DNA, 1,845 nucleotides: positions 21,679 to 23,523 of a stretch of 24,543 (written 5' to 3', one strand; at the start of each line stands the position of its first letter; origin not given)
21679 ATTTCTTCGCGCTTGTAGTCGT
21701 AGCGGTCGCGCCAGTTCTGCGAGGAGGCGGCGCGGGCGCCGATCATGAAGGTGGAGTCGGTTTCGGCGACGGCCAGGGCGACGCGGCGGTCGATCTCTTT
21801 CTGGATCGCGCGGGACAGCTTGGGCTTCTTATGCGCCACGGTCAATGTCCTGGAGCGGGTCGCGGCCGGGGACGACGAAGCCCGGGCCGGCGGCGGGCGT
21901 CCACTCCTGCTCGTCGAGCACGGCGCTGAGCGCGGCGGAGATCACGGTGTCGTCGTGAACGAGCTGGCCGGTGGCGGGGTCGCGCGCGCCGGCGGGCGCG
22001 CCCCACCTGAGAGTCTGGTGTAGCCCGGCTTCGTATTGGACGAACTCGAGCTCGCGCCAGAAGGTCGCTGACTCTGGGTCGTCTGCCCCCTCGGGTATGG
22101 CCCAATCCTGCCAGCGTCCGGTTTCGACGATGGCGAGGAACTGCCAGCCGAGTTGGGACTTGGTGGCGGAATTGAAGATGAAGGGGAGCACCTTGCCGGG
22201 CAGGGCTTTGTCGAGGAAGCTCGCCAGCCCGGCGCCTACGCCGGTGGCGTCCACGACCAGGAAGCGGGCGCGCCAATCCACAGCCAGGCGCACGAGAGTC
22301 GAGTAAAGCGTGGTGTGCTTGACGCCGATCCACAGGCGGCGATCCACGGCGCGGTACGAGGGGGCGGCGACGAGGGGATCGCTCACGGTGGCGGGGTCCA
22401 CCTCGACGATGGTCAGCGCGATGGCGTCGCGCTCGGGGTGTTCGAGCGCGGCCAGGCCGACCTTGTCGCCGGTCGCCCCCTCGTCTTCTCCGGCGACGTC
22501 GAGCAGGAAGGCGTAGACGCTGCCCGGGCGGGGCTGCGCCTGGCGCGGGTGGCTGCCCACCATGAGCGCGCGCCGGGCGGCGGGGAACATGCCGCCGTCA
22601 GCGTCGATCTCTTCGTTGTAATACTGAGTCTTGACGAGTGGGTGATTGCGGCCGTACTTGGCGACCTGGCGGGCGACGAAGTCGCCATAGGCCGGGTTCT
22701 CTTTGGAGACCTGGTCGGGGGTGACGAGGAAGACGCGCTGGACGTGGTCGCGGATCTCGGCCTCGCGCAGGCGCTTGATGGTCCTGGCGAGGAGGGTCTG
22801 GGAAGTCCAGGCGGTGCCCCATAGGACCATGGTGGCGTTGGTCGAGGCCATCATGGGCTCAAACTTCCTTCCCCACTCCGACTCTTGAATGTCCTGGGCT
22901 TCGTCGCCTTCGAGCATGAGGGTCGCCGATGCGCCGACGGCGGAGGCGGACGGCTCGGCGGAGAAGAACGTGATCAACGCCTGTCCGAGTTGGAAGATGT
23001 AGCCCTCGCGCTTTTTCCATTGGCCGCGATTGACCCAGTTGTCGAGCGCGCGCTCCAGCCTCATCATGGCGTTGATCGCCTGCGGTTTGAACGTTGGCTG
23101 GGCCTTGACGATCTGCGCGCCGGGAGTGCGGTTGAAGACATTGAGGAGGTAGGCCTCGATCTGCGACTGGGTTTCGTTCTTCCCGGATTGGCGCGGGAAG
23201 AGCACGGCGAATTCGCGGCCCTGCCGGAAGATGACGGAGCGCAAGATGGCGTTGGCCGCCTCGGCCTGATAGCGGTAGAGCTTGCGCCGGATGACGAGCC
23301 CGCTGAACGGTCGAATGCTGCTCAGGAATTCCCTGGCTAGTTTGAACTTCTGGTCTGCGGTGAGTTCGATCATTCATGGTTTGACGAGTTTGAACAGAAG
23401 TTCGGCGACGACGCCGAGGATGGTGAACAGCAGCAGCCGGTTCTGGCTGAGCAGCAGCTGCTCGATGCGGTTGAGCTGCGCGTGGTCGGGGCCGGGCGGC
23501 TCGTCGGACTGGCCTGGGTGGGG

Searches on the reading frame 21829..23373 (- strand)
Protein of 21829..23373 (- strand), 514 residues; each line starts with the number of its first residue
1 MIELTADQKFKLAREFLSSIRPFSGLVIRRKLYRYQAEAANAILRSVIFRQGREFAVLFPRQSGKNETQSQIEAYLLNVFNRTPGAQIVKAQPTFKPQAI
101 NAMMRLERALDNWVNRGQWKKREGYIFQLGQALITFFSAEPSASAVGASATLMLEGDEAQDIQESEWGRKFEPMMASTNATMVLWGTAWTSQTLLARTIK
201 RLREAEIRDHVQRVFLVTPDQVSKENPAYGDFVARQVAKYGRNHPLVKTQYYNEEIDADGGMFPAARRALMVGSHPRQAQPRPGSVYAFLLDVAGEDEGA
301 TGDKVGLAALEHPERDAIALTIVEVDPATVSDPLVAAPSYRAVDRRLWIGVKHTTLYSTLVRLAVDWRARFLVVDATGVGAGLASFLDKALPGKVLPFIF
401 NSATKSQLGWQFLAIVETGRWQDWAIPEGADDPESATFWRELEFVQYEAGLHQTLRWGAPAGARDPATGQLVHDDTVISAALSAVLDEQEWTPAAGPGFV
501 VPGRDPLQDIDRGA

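Call 54: search_protein_families(library=phrogs, proteins=[window:21829-23373:-], max_evalue=0.001)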
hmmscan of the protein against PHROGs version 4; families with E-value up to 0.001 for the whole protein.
window:21829-23373:- (514 aa): 2 families
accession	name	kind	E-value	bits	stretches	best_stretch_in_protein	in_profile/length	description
phrog_5909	-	head and packaging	2.1e-05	24.8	1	331-422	127-217/285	terminase large subunit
phrog_5713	-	head and packaging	0.00072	20.5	0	352-422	5-74/143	terminase large subunit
